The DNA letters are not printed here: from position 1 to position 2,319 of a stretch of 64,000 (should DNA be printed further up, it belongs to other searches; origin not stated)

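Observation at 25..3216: AT-rich two-gene module: pseudo-KaiC tandem ATPase-fold protein plus 8-TM membrane protein (candidate uncharacterised signalling or defence pair)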

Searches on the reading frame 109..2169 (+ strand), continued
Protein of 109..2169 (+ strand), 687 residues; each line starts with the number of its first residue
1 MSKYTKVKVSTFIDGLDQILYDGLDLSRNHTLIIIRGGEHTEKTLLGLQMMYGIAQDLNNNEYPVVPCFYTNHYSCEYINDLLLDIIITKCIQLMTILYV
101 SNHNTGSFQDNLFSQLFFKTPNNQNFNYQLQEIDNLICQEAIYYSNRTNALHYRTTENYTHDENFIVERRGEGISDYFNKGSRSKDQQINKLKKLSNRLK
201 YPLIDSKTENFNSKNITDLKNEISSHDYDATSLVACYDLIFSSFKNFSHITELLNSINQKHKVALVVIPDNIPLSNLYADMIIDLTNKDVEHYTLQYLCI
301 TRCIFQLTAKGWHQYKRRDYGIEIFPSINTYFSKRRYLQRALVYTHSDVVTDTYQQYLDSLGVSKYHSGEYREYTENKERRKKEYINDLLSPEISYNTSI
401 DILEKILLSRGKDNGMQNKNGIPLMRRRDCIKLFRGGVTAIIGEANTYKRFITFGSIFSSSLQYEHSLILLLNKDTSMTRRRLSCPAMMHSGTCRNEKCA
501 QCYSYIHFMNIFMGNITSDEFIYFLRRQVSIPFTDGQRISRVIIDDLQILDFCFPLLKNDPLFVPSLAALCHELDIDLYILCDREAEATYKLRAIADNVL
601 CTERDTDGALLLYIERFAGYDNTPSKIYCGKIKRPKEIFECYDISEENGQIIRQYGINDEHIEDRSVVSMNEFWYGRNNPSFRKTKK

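Call 63: search_protein_representatives(alignment_id=A1)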
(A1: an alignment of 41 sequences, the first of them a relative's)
Query: 41 sequences, 692 profile positions. Proteins with E-value up to 0.001 (for the whole library): 956; up to 1e-10: 374; up to 1e-30: 197. The best 150 are listed.
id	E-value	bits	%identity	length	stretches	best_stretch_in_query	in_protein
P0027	1.7e-283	959.0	-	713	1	6-690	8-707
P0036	3.2e-269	911.8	-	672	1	7-690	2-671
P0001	2.5e-265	898.9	-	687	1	10-689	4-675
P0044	1.5e-264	896.3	-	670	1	9-690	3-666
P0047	4.6e-258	874.9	-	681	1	3-689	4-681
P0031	2.9e-256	869.0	-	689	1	8-689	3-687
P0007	5.1e-256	868.1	-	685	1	5-690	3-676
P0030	8.9e-253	857.4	-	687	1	1-689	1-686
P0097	6.2e-246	834.8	-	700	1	6-691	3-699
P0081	2.6e-243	826.1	-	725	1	8-689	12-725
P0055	2.0e-242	823.2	-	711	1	4-690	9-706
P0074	4.8e-238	808.7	-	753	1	3-690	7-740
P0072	1.1e-232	791.0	-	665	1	7-691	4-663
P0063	5.6e-232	788.7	-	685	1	7-689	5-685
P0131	7.4e-228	775.1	-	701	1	3-691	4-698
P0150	3.2e-135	468.9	-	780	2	8-508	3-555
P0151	9.7e-135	467.3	-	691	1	11-664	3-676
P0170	2.2e-113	396.7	-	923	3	506-690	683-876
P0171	9.7e-113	394.6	-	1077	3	10-657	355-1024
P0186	4.2e-94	333.0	-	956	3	13-409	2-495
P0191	3.6e-87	310.1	-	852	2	242-690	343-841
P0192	9.7e-85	302.0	-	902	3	13-407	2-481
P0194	1.6e-81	291.4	-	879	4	209-690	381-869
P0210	1.2e-55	205.9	-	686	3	449-620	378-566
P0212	9.1e-55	203.0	-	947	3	503-620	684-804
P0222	7.4e-48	180.1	-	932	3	438-645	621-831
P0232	1.8e-44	168.9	-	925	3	224-620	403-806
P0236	4.6e-44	167.6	-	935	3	449-622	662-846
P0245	3.3e-43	164.8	-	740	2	433-587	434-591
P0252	1.1e-41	159.7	-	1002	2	206-622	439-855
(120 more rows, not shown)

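Call 64: search_protein_families(library=pfam, proteins=[P0171, P0252, P0170, P0186, P0192, P0212, P0222, P0232, P0236, P0194], max_evalue=0.01)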
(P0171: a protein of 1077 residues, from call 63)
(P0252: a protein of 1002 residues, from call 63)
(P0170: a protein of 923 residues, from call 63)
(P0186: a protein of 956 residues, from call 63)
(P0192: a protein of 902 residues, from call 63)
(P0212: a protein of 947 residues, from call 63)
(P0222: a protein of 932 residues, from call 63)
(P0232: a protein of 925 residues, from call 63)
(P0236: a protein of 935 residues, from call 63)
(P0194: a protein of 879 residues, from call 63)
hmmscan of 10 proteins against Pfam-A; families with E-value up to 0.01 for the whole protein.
P0171 (1077 aa): 0 families

P0252 (1002 aa): 5 families
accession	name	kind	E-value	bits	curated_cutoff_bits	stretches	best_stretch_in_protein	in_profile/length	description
PF06745.19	ATPase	-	2.7e-11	43.7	26.6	1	29-76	1-38/231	KaiC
PF20720.3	nSTAND3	-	0.00034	20.8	27.2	1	57-83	17-43/155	Novel STAND NTPase 3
PF05729.18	NACHT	-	0.0046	17.3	26.7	0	59-80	2-23/167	NACHT domain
PF13479.12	AAA_24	-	0.0065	16.8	27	0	57-77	2-22/195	AAA domain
PF09848.15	SLFN-g3_helicase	-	0.0077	16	24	0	59-92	3-34/354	Schlafen group 3, DNA/RNA helicase domain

P0170 (923 aa): 1 family
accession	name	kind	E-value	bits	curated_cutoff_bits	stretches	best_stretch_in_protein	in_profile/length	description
PF06745.19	ATPase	-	4e-05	23.5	26.6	0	8-62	1-40/231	KaiC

P0186 (956 aa): 0 families

P0192 (902 aa): 1 family
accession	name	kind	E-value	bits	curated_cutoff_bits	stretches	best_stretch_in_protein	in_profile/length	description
PF06745.19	ATPase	-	0.001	18.9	26.6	0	4-55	1-38/231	KaiC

P0212 (947 aa): 10 families
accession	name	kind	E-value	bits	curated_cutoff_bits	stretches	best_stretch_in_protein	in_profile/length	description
PF06745.19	ATPase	-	2.2e-10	40.8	26.6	2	461-568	120-229/231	KaiC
PF13481.12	AAA_25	-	0.00027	21.1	27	1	64-90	33-59/195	AAA domain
PF03796.21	DnaB_C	-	0.00074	19.4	27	1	64-160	19-97/255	DnaB-like helicase C terminal domain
PF09848.15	SLFN-g3_helicase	-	0.00084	19.1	24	1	66-117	3-52/354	Schlafen group 3, DNA/RNA helicase domain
PF13238.12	AAA_18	-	0.0015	19.4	29.4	0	67-144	1-65/128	AAA domain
PF13086.12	AAA_11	-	0.0023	18.2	27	0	63-95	18-53/257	AAA domain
PF07088.17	GvpD_P-loop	-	0.0032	17.8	24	0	63-90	9-36/189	GvpD gas vesicle protein, P-loop domain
PF00004.35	AAA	-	0.0047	17.8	21.2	0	67-94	1-28/131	ATPase family associated with various cellular activities (AAA)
PF20720.3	nSTAND3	-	0.0048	17.1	27.2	1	66-90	19-43/155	Novel STAND NTPase 3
PF06068.19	TIP49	-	0.007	16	23.8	0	59-91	45-77/347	TIP49 P-loop domain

P0222 (932 aa): 16 families
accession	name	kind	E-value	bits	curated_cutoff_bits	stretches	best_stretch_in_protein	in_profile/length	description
PF06745.19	ATPase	-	1.1e-13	51.6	26.6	1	14-67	2-44/231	KaiC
PF13481.12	AAA_25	-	2.4e-06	27.7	27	1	37-105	27-98/195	AAA domain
PF20720.3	nSTAND3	-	3.8e-06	27.1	27.2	1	44-69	19-44/155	Novel STAND NTPase 3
PF24883.2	NPHP3_N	-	2.1e-05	25.2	24.8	1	44-115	24-88/164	Nephrocystin 3, N-terminal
PF03796.21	DnaB_C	-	0.00018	21.4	27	1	39-100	16-69/255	DnaB-like helicase C terminal domain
PF00004.35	AAA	-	0.0008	20.3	21.2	0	45-80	1-35/131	ATPase family associated with various cellular activities (AAA)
PF13401.12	AAA_22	-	0.001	19.8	27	0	44-90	7-42/130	AAA domain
PF05729.18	NACHT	-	0.001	19.4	26.7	1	44-73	2-31/167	NACHT domain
PF13238.12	AAA_18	-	0.0017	19.2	29.4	1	45-62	1-18/128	AAA domain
PF13173.12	AAA_14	-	0.0018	18.7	27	0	44-102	4-54/129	AAA domain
PF09848.15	SLFN-g3_helicase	-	0.0022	17.8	24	1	44-73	3-32/354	Schlafen group 3, DNA/RNA helicase domain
PF06068.19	TIP49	-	0.0031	17.2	23.8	1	38-94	46-98/347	TIP49 P-loop domain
PF13086.12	AAA_11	-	0.0038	17.5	27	0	44-69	19-44/257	AAA domain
PF13191.12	AAA_16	-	0.0043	18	32.6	0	43-73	25-59/167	AAA ATPase domain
PF00910.28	RNA_helicase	-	0.0046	17.9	21.5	0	45-73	1-29/105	RNA helicase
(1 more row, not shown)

P0232 (925 aa): 4 families
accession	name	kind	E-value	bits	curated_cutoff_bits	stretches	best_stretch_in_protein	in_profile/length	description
PF06745.19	ATPase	-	2.1e-12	47.4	26.6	1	421-527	118-229/231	KaiC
PF20720.3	nSTAND3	-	0.00017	21.7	27.2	1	94-158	19-78/155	Novel STAND NTPase 3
PF07088.17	GvpD_P-loop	-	0.00032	21.1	24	0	95-116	13-34/189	GvpD gas vesicle protein, P-loop domain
PF13086.12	AAA_11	-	0.002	18.4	27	1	92-135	18-59/257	AAA domain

P0236 (935 aa): 9 families
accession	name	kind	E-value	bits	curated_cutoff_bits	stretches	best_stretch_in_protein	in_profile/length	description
PF06745.19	ATPase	-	1.1e-13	51.5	26.6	2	453-556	121-229/231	KaiC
PF20720.3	nSTAND3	-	0.00014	22.1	27.2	1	85-123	19-50/155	Novel STAND NTPase 3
PF13479.12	AAA_24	-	0.0002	21.7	27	0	85-118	4-36/195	AAA domain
PF13481.12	AAA_25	-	0.00044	20.4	27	0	85-112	35-62/195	AAA domain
PF24883.2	NPHP3_N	-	0.00074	20.2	24.8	1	82-131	21-68/164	Nephrocystin 3, N-terminal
PF13401.12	AAA_22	-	0.0012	19.7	27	1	84-171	6-81/130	AAA domain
PF05729.18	NACHT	-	0.0025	18.1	26.7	0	85-108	2-25/167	NACHT domain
PF09848.15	SLFN-g3_helicase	-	0.0054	16.5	24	1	85-113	3-31/354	Schlafen group 3, DNA/RNA helicase domain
PF07728.20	AAA_5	-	0.0099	16.3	22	0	86-123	2-35/139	AAA domain (dynein-related subfamily)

P0194 (879 aa): 1 family
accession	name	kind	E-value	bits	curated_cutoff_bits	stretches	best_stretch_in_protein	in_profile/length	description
PF20234.3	DUF6591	-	0.0089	16.3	27.1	0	67-139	142-213/228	Family of unknown function (DUF6591)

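Call 65: find_encoding_contigs(protein=P0222, flank=8000, max_places=3)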
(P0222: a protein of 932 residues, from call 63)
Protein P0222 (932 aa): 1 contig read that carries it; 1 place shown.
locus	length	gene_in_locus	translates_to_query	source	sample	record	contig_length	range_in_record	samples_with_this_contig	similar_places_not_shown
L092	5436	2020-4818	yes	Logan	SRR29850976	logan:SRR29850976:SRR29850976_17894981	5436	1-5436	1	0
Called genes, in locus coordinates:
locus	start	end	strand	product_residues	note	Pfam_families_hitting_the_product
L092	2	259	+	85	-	?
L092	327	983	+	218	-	-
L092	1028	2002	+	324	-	PF13289:SIR2_2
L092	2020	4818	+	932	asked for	PF06745:ATPase, PF13481:AAA_25 (faint), PF20720:nSTAND3 (faint), PF24883:NPHP3_N (faint)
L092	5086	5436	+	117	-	?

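Call 66: find_encoding_contigs(protein=P0171, flank=8000, max_places=3)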
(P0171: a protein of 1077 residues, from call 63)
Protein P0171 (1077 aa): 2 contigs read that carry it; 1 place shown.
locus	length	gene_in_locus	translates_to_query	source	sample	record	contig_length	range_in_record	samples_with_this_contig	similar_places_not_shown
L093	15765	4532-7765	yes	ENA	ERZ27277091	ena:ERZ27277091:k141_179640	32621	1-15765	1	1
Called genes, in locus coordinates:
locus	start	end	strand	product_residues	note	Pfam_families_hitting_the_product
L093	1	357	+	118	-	?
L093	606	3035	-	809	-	PF00629:MAM (faint), PF07705:CARDB (faint), PF07675:Cleaved_Adhesin (weak), PF18962:Por_Secre_tail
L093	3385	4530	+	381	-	PF13289:SIR2_2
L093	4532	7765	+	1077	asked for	-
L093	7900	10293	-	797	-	PF00912:Transgly, PF28500:PBP_middle, PF00905:Transpeptidase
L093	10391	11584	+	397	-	-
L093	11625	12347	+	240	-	PF13483:Lactamase_B_3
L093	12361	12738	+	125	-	PF00903:Glyoxalase, PF13669:Glyoxalase_4 (weak), PF22677:Ble-like_N (weak)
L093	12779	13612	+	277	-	PF12712:DUF3805, PF12713:DUF3806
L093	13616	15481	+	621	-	PF00005:ABC_tran, PF00006:ATP-synt_ab (faint), PF02463:SMC_N (faint), PF13304:AAA_21 (faint), PF13401:AAA_22 (faint), PF12848:ABC_tran_Xtn, PF00005:ABC_tran, PF16326:ABC_tran_CTD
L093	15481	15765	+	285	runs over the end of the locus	PF02811:PHP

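Call 69: find_encoding_contigs(protein=P0245, flank=6000, max_places=3)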
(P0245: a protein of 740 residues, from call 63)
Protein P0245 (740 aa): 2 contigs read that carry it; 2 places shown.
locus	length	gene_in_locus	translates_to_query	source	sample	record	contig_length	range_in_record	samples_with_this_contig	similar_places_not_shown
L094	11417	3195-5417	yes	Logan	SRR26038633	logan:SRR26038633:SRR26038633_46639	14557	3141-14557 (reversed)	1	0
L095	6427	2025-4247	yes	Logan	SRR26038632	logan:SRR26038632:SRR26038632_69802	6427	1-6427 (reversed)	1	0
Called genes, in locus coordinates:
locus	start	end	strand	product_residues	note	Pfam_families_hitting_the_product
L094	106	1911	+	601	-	PF04616:Glyco_hydro_43, PF00754:F5_F8_type_C, PF22633:F5_F8_type_C_2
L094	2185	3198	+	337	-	PF13289:SIR2_2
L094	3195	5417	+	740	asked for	PF06745:ATPase (faint), PF13481:AAA_25 (faint)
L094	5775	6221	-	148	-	PF03692:CxxCxxCC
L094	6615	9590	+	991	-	PF25470:DUF7901, PF20009:GEVED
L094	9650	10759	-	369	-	PF00149:Metallophos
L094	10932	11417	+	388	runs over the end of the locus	PF00654:Voltage_CLC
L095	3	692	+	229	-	?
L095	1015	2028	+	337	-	PF13289:SIR2_2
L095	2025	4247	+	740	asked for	PF06745:ATPase (faint), PF13481:AAA_25 (faint)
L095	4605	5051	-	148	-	PF03692:CxxCxxCC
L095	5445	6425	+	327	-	?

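Call 70: find_encoding_contigs(protein=P0150, flank=6000, max_places=3)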
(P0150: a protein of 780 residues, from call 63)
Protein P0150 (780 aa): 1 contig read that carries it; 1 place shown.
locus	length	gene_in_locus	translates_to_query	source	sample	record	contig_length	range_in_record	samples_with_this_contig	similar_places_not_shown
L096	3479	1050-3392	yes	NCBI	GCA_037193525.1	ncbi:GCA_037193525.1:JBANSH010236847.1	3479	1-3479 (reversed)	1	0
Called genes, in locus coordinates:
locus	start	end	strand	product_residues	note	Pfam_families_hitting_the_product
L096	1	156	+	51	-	?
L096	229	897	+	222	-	PF13289:SIR2_2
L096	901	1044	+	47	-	-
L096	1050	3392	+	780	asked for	PF06745:ATPase (faint)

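Call 71: find_encoding_contigs(protein=P0191, flank=6000, max_places=3)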
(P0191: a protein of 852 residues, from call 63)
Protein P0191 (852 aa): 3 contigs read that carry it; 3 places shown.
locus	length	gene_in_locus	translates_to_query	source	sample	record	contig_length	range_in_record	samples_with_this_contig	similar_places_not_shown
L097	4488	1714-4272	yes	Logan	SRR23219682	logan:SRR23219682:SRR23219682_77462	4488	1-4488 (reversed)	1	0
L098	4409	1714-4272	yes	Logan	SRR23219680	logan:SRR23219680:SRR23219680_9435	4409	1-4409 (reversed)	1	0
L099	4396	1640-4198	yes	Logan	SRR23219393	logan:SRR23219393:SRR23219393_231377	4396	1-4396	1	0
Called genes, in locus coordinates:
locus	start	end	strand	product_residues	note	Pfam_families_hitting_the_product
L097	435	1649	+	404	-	PF13289:SIR2_2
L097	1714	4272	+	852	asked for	-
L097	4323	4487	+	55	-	?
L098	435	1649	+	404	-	PF13289:SIR2_2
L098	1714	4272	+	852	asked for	-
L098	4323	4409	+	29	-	?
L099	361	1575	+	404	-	PF13289:SIR2_2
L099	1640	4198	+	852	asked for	-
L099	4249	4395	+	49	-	?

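Call 72: find_encoding_contigs(protein=P0210, flank=6000, max_places=3)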
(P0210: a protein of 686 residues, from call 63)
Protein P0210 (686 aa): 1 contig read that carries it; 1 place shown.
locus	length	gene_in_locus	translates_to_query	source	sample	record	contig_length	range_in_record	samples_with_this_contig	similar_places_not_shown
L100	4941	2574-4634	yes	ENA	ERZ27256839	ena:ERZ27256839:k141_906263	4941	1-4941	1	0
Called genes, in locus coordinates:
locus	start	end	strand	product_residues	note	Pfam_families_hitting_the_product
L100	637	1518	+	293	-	-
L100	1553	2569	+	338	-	PF13289:SIR2_2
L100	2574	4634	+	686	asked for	PF06745:ATPase (weak)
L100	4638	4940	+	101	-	?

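Call 73: search_protein_families(library=ncbifam, proteins=[L080:8850-10001:+, L093:3385-4527:+, L094:2185-3195:+, L097:435-1646:+, L100:1553-2566:+, P0245, P0222, P0191, P0171, P0210], max_evalue=0.01)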
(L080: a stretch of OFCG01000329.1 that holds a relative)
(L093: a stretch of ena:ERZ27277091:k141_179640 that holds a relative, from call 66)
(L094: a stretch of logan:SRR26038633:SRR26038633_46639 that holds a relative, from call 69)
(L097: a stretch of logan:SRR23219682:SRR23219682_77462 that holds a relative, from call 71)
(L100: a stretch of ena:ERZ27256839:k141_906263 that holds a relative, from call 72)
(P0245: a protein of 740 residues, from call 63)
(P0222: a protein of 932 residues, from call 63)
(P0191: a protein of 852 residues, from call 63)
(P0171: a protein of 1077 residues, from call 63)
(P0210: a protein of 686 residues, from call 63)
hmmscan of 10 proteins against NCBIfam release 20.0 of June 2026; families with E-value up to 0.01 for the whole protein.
L080:8850-10001:+ (384 aa): 0 families

L093:3385-4527:+ (381 aa): 0 families

L094:2185-3195:+ (337 aa): 0 families

L097:435-1646:+ (404 aa): 0 families

L100:1553-2566:+ (338 aa): 0 families

P0245 (740 aa): 3 families
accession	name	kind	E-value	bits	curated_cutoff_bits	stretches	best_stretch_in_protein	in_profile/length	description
TIGR03880.1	KaiC_arch_3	hypoth_equivalog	1.2e-06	28.2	249.45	0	450-501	9-61/224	KaiC domain-containing protein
NF006799.0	PRK09302.1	equivalog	0.00033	19.4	408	0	451-501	25-77/515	circadian clock protein KaiC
NF006821.0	PRK09344.1-3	subfamily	0.0076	14.9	369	0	36-83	223-275/525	phosphoenolpyruvate carboxykinase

P0222 (932 aa): 9 families
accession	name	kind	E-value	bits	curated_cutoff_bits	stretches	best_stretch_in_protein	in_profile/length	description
TIGR03880.1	KaiC_arch_3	hypoth_equivalog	1.9e-08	34.1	249.45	1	17-65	2-39/224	KaiC domain-containing protein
TIGR03877.1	thermo_KaiC_1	hypoth_equivalog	1.9e-05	24.3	307.25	1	12-66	3-46/238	KaiC domain-containing protein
NF006799.0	PRK09302.1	equivalog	8.6e-05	21.3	408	1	11-68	11-57/515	circadian clock protein KaiC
NF006606.0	PRK09165.1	equivalog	0.00083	18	540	1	44-100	219-281/497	replicative DNA helicase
TIGR00665.1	DnaB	equivalog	0.0011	17.9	385.25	1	41-100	194-245/435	replicative DNA helicase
TIGR01447.1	recD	equivalog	0.0016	17.1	310.15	1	42-72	163-193/597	exodeoxyribonuclease V subunit alpha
NF052589.1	ArlH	equivalog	0.0074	16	215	0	41-69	19-47/229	archaellum protein ArlH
TIGR03881.1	KaiC_arch_4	hypoth_equivalog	0.0087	15.8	247.8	0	14-65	4-44/231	KaiC domain-containing protein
NF005115.0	PRK06547.1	equivalog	0.0091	15.4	173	0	43-66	16-39/172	hypothetical protein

P0191 (852 aa): 0 families

P0171 (1077 aa): 0 families

P0210 (686 aa): 6 families
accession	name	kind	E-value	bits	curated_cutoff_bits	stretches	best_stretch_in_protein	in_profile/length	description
TIGR03880.1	KaiC_arch_3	hypoth_equivalog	6.1e-07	29.2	249.45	1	8-75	2-64/224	KaiC domain-containing protein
NF006799.0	PRK09302.1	equivalog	5.3e-06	25.3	408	1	2-70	11-75/515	circadian clock protein KaiC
TIGR03877.1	thermo_KaiC_1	hypoth_equivalog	7.6e-06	25.6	307.25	1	1-56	1-54/238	KaiC domain-containing protein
TIGR03881.1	KaiC_arch_4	hypoth_equivalog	0.00025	20.8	247.8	1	3-54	2-51/231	KaiC domain-containing protein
NF006320.0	PRK08533.1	equivalog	0.00039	20.1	215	0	3-49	5-48/230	flagellar accessory protein FlaH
TIGR02655.1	circ_KaiC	equivalog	0.00049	18.9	546.25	1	2-48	1-44/484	circadian clock protein KaiC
